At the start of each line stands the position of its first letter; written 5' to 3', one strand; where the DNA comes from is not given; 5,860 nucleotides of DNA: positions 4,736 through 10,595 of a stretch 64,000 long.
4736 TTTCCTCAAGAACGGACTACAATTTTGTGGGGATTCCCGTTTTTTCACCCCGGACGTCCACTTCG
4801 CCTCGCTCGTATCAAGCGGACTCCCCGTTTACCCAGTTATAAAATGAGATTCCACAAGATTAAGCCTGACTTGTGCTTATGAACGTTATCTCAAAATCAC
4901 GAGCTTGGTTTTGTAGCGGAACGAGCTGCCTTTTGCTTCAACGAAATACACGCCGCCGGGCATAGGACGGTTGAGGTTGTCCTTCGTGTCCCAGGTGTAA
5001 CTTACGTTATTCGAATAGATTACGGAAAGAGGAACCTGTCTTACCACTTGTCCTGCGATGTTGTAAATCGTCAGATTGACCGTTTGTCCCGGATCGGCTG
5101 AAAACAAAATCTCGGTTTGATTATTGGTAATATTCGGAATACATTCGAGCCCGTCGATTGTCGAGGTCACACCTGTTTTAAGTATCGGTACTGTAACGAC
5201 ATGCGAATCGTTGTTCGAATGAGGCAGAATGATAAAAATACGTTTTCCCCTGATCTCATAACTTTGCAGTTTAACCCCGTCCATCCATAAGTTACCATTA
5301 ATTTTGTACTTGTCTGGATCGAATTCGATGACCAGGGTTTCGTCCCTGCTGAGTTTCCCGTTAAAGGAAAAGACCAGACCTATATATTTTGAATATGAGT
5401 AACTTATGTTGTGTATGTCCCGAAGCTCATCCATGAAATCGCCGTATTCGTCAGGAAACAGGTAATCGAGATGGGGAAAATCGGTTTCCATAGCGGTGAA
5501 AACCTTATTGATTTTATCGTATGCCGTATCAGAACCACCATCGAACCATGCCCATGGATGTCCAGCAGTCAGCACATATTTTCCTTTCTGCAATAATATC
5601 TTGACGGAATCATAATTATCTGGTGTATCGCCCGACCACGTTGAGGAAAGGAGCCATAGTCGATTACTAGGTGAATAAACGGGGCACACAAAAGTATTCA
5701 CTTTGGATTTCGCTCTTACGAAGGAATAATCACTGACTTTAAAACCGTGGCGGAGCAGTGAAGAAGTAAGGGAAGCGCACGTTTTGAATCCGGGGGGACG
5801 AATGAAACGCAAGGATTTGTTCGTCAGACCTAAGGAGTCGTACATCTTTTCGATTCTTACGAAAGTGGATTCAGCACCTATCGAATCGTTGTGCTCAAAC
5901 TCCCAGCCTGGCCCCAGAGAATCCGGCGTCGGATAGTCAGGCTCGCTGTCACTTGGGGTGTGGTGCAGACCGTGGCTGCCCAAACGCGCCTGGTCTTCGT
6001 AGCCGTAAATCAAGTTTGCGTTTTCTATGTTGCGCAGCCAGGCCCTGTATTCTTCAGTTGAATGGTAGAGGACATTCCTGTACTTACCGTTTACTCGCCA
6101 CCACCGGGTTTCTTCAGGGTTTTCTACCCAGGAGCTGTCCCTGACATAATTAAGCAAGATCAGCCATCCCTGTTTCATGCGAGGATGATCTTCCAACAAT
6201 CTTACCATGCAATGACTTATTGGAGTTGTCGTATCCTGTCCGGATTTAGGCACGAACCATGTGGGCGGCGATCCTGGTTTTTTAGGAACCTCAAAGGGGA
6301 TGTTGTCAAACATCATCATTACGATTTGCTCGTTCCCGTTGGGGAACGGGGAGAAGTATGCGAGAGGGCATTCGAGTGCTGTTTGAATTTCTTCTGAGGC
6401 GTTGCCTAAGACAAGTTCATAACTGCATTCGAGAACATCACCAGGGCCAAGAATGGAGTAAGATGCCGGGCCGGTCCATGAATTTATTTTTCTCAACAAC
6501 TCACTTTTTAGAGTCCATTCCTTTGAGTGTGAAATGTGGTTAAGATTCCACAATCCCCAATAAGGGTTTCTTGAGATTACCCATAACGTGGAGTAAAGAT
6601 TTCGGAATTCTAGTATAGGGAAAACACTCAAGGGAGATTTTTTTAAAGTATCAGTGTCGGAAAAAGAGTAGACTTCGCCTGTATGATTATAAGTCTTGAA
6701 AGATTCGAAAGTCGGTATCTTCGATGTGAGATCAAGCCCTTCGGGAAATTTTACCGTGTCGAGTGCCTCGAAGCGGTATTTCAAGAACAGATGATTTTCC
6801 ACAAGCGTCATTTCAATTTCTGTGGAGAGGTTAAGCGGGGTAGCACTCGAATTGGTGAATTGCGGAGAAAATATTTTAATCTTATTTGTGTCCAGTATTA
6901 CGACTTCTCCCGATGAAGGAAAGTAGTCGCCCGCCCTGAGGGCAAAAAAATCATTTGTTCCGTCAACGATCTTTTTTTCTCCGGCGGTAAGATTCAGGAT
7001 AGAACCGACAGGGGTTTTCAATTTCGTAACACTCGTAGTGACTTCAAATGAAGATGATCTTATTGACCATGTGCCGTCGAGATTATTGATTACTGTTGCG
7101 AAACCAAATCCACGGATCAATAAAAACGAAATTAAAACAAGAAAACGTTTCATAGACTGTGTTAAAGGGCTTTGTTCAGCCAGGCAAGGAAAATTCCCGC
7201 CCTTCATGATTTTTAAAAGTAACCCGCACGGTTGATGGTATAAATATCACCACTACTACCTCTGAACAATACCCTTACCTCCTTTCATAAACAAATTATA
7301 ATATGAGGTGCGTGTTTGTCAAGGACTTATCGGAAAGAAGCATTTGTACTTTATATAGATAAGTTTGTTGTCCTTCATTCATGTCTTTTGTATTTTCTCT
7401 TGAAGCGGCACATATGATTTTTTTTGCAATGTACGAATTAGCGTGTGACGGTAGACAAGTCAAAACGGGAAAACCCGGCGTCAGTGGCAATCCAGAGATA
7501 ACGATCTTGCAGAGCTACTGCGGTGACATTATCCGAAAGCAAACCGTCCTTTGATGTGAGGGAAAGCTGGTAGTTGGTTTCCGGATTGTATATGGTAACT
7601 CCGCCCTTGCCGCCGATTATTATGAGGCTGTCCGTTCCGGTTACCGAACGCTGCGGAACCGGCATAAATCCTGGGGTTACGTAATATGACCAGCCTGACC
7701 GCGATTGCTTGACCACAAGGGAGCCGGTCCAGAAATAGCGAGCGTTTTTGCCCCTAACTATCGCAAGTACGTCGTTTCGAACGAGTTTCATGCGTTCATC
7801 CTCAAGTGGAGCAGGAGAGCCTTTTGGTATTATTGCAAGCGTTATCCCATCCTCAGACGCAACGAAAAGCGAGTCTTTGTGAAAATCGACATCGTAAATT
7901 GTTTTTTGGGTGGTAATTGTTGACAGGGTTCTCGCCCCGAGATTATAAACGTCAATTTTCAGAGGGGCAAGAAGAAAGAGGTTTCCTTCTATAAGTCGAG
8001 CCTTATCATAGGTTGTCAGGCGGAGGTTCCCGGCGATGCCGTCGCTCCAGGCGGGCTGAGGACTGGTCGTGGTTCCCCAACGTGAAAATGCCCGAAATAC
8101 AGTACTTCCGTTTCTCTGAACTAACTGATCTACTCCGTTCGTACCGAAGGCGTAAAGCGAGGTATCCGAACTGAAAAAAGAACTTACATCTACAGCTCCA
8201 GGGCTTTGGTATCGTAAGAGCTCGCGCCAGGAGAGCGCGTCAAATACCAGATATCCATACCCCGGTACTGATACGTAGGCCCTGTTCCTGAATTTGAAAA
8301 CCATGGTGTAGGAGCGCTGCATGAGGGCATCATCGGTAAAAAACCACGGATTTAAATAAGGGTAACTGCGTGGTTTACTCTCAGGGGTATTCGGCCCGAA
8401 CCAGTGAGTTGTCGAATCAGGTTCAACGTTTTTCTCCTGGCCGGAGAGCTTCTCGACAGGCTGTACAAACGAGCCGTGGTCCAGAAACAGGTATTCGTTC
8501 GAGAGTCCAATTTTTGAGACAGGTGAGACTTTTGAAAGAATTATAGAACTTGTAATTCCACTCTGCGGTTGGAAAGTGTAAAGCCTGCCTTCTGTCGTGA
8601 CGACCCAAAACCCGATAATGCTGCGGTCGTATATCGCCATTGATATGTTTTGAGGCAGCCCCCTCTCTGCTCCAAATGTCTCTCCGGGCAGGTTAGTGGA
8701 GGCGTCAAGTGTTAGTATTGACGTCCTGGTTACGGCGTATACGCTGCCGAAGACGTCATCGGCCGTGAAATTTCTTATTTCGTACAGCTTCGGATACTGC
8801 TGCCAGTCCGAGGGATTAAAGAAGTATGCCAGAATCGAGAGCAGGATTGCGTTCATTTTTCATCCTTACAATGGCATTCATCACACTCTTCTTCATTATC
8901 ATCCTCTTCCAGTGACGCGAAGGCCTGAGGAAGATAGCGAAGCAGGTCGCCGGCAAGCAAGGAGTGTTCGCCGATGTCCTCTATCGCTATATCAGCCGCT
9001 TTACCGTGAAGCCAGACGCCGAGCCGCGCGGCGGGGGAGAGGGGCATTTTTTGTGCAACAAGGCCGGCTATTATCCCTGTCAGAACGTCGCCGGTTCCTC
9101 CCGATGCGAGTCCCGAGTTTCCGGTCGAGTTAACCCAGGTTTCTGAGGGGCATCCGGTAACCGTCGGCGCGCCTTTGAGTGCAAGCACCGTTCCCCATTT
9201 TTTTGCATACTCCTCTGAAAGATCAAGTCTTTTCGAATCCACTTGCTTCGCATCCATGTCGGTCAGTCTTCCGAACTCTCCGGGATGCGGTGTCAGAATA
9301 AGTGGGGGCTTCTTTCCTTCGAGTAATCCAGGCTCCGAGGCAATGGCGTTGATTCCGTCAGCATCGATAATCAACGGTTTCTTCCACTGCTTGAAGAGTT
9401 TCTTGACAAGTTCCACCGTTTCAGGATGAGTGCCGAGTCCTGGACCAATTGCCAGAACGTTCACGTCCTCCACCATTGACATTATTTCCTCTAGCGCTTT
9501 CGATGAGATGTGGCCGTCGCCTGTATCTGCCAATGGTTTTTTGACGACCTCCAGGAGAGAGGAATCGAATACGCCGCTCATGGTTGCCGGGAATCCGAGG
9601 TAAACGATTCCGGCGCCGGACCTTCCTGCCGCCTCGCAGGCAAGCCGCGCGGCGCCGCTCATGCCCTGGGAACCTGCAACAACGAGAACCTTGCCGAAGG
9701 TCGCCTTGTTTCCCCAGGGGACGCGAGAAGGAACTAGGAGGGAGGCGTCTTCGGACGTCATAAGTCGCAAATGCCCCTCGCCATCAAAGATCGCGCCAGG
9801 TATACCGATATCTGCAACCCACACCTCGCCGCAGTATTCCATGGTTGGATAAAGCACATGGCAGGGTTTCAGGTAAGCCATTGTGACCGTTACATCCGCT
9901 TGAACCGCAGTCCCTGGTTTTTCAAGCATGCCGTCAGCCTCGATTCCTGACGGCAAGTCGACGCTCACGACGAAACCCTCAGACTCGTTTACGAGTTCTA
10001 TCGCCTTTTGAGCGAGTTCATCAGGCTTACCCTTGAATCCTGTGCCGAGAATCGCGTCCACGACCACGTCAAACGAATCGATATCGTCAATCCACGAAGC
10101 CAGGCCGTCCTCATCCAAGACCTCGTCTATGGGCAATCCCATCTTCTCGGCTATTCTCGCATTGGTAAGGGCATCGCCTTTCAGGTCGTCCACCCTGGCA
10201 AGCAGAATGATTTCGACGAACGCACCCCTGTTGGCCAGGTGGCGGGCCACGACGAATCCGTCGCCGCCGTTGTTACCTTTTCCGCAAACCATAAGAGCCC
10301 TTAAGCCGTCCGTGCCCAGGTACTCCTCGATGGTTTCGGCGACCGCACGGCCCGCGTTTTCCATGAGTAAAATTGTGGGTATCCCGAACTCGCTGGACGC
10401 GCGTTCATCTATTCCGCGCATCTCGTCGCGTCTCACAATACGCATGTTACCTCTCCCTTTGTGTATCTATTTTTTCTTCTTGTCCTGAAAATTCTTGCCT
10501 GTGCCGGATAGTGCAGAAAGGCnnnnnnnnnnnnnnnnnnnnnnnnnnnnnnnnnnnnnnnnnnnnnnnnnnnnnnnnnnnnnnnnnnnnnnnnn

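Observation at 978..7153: High density of type IX secretion cargo: at least 10 proteins with the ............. C-terminal sorting motif in 64 kb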

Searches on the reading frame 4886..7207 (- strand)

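Call 4: search_protein_families(library=ncbifam, proteins=[window:4886-7207:-], max_evalue=0.1)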
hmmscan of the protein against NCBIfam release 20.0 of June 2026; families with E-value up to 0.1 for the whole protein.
window:4886-7207:- (773 aa): 4 families
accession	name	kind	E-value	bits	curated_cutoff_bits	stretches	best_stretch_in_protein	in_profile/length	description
TIGR04183.1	Por_Secre_tail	domain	1.9e-06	27.7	23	1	691-771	3-71/72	T9SS type A sorting domain-containing protein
NF005176.1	PRK06655.1-1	equivalog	0.00012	22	230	1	704-761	93-150/197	flagellar hook assembly protein FlgD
NF009277.0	PRK12634.1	equivalog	0.0012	19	333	1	703-759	117-173/221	flagellar basal body rod modification protein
NF038113.1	T9SSA_dep_M36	equivalog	0.013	13.7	885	1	687-771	793-868/869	T9SS-dependent M36 family metallopeptidase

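Call 5: search_protein_families(library=pfam, proteins=[window:4886-7207:-], max_evalue=0.1)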
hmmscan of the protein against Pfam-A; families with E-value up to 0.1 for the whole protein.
window:4886-7207:- (773 aa): 3 families
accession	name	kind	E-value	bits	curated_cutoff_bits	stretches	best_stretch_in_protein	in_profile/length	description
PF13860.13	FlgD_ig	-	1.2e-07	32.1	27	1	705-761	20-76/79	FlgD Ig-like domain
PF18962.6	Por_Secre_tail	-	0.0017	19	27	1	691-771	3-75/75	Secretion system C-terminal sorting domain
PF13585.12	CHU_C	-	0.076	13.6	27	0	708-756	27-68/86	CHU_C Type IX secretion signal domain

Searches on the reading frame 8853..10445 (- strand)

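Call 7: search_protein_families(library=pfam, proteins=[window:8853-10445:-], max_evalue=0.001)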
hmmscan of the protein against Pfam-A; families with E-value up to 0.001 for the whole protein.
window:8853-10445:- (530 aa): 2 families
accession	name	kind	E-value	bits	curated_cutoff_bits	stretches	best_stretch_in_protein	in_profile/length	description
PF01256.23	Carb_kinase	-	2.8e-51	174.8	27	1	253-506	1-241/242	NAD(P)H-hydrate dehydratase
PF03853.21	YjeF_N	-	2.6e-44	151.6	24.9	1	27-195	4-169/169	YjeF-related protein N-terminus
